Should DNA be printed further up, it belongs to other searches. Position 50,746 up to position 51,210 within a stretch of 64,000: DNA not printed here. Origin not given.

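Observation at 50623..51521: MITE-bracketed two-gene cassette: a 55-aa tail-anchored membrane peptide translationally coupled (ATGA) to a 67-aa XRE regulator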

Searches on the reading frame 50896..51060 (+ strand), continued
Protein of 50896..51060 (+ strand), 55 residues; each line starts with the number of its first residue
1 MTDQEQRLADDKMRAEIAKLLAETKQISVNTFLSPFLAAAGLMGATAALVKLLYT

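Call 55: search_protein_families(library=pfam, alignment_id=A3, max_evalue=0.00001)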
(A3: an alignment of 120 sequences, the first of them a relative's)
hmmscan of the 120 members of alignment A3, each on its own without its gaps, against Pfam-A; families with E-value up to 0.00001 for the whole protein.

A. member 1, L002:751-2157:- (468 aa): 0 families

B. families by the number of members that match (of 120 scanned): 59 families (the first 25 are shown)
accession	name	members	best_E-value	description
PF07505.17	DUF5131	2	5.8e-73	Protein of unknown function (DUF5131)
PF00665.32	rve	2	4.5e-20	Integrase core domain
PF13410.11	GST_C_2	2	1.3e-18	Glutathione S-transferase, C-terminal domain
PF13409.12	GST_N_2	2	2.8e-12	Glutathione S-transferase, N-terminal domain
PF02423.21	OCD_Mu_crystall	1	4.6e-136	Ornithine cyclodeaminase/mu-crystallin family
PF03976.20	PPK2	1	3.8e-104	Polyphosphate kinase 2 (PPK2)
PF00275.25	EPSP_synthase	1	2.3e-101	EPSP synthase (3-phosphoshikimate 1-carboxyvinyltransferase)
PF00682.25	HMGL-like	1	2.3e-83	HMGL-like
PF01425.27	Amidase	1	9.8e-83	Amidase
PF00579.31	tRNA-synt_1b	1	7.3e-71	tRNA synthetases class I (W and Y)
PF02578.20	Cu-oxidase_4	1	7.5e-70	Multi-copper polyphenol oxidoreductase laccase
PF13458.12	Peripla_BP_6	1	9.7e-58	Periplasmic binding protein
PF02636.23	Methyltransf_28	1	2.9e-56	Putative S-adenosyl-L-methionine-dependent methyltransferase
PF00145.23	DNA_methylase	1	2.2e-55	C-5 cytosine-specific DNA methylase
PF01695.23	IstB_IS21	1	1.2e-49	IstB-like ATP binding protein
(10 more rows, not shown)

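Call 56: search_protein_families(library=phrogs, alignment_id=A3, max_evalue=0.00001)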
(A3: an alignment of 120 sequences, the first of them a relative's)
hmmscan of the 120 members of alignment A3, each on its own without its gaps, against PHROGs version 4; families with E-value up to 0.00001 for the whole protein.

A. member 1, L002:751-2157:- (468 aa): 0 families

B. families by the number of members that match (of 120 scanned): 88 families (the first 25 are shown)
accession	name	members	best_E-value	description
phrog_2045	-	2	2.7e-81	-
phrog_157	-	2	2.1e-55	transposase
phrog_2712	-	2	4.4e-35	tail fiber protein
phrog_24607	-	2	4.4e-31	tail protein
phrog_27475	-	2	5.3e-27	-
phrog_1980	-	2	3.3e-14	tail fiber protein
phrog_17834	-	2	1.8e-12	-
phrog_28473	-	2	2e-10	tail fiber protein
phrog_25097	-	1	2.2e-163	-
phrog_9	-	1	7.8e-148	terminase large subunit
phrog_5982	-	1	1.9e-101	-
phrog_2699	-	1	7.4e-69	terminase large subunit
phrog_116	-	1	1.4e-67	DNA methyltransferase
phrog_37857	-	1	5.3e-65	-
phrog_293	-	1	1.2e-61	ABC transporter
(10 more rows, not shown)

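Call 71: find_related_loci(query=A1, collection=viral_contigs, flank=5000)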
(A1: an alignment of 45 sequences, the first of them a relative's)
Query A1 (55 aa) in viral_contigs; peptide patterns used: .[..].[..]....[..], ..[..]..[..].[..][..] (x = any residue, [..] = any of these).
600 stretches matched a pattern (row limit reached: there are more); 21 encode a relative of the query (tblastn E <= 1e-3); 21 distinct loci.
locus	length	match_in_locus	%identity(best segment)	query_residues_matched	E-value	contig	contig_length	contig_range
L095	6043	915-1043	49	11-53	2e-8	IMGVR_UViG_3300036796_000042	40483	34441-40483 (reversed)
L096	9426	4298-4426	44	11-53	3e-8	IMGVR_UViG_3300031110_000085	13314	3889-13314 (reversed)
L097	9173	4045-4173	44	11-53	3e-8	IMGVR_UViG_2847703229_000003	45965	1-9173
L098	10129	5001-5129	44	11-53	3e-8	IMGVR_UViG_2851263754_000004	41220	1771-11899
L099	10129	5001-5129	44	11-53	3e-8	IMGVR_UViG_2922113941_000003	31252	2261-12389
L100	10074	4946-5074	44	11-53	4e-8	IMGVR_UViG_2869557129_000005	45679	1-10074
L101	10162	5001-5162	41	2-55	5e-8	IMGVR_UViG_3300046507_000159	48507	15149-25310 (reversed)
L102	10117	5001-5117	49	11-49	1e-7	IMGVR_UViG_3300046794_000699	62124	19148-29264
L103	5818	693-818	43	12-53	2e-7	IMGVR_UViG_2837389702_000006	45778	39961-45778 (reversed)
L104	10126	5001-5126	43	12-53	2e-7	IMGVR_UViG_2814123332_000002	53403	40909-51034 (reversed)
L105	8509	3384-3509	43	12-53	3e-7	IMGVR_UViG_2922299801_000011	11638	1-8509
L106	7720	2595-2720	43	12-53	3e-7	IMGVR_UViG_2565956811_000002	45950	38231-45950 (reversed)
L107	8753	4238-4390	39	3-53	6e-7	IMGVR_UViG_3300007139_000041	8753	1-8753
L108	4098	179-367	33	1-53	2e-6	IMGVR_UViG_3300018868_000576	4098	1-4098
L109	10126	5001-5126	43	12-53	6e-6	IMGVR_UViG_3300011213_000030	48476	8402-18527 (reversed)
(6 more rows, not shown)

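Call 83: predict_structure(alignment_id=A1)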
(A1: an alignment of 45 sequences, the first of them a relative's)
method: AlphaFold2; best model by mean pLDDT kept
length: 55 residues; sequences in the alignment: 45
mean_pLDDT: 82.8   pTM: 0.38
mean pLDDT of the five models: 82.8, 81.1, 79.8, 76.6, 73.3
residues with pLDDT >= 90: 20; 70-90: 29; 50-70: 6; < 50: 0
segments of 3 or more residues with pLDDT < 50: none
pLDDT, mean of each block of 10 residues (from residue 1): 72 80 72 90 95 91
secondary structure, 60 per line:
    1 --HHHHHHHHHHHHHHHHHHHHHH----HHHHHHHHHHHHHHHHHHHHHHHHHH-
elements in order: H3-24 H29-54

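Call 85: search_protein_families(library=padloc, alignment_id=A2, max_evalue=0.01)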
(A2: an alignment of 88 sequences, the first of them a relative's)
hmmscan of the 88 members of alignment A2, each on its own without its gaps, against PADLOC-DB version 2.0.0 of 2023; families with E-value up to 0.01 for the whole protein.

A. member 1, P0001 (55 aa): 0 families

B. families by the number of members that match (of 88 scanned): 11 families
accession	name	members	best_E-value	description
PDLC04595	PDC-M35B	2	0.00065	-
PDLC03867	LmuB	1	0.002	-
PDLC00503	JetC1|JetC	1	0.0032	DUF3584 domain; MukB-like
PDLC04594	PDC-M35B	1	0.0035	-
PDLC02663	DndD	1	0.006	DndD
PDLC00252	LmuB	1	0.0061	AAA ATPase domain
PDLC00514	JetC1|JetC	1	0.0066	DUF3584 domain; MukB-like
PDLC04017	PD-Lambda-5_A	1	0.0069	-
PDLC04895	PDC-S06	1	0.0073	-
PDLC03811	RTasSLATT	1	0.0083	DRT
PDLC02459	BrxB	1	0.0084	BrxB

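Call 88: list_cluster_members(proteins=[P0001, P0121, P0122, P0144])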
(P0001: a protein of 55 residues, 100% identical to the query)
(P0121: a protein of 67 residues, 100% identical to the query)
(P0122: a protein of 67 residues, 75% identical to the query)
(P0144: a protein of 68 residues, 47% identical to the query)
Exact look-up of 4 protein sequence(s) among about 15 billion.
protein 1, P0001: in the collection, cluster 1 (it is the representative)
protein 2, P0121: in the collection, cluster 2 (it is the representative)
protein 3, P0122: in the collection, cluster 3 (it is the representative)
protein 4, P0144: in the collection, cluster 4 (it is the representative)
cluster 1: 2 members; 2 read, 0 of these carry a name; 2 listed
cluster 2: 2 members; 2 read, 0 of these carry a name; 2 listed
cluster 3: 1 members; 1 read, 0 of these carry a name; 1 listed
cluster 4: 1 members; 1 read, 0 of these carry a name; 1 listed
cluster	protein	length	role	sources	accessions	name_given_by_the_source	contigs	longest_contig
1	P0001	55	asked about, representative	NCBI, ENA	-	-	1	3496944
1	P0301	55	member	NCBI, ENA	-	-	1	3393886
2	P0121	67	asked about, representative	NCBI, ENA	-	-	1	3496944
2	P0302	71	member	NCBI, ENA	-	-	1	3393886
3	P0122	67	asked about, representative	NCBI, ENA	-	-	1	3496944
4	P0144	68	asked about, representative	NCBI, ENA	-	-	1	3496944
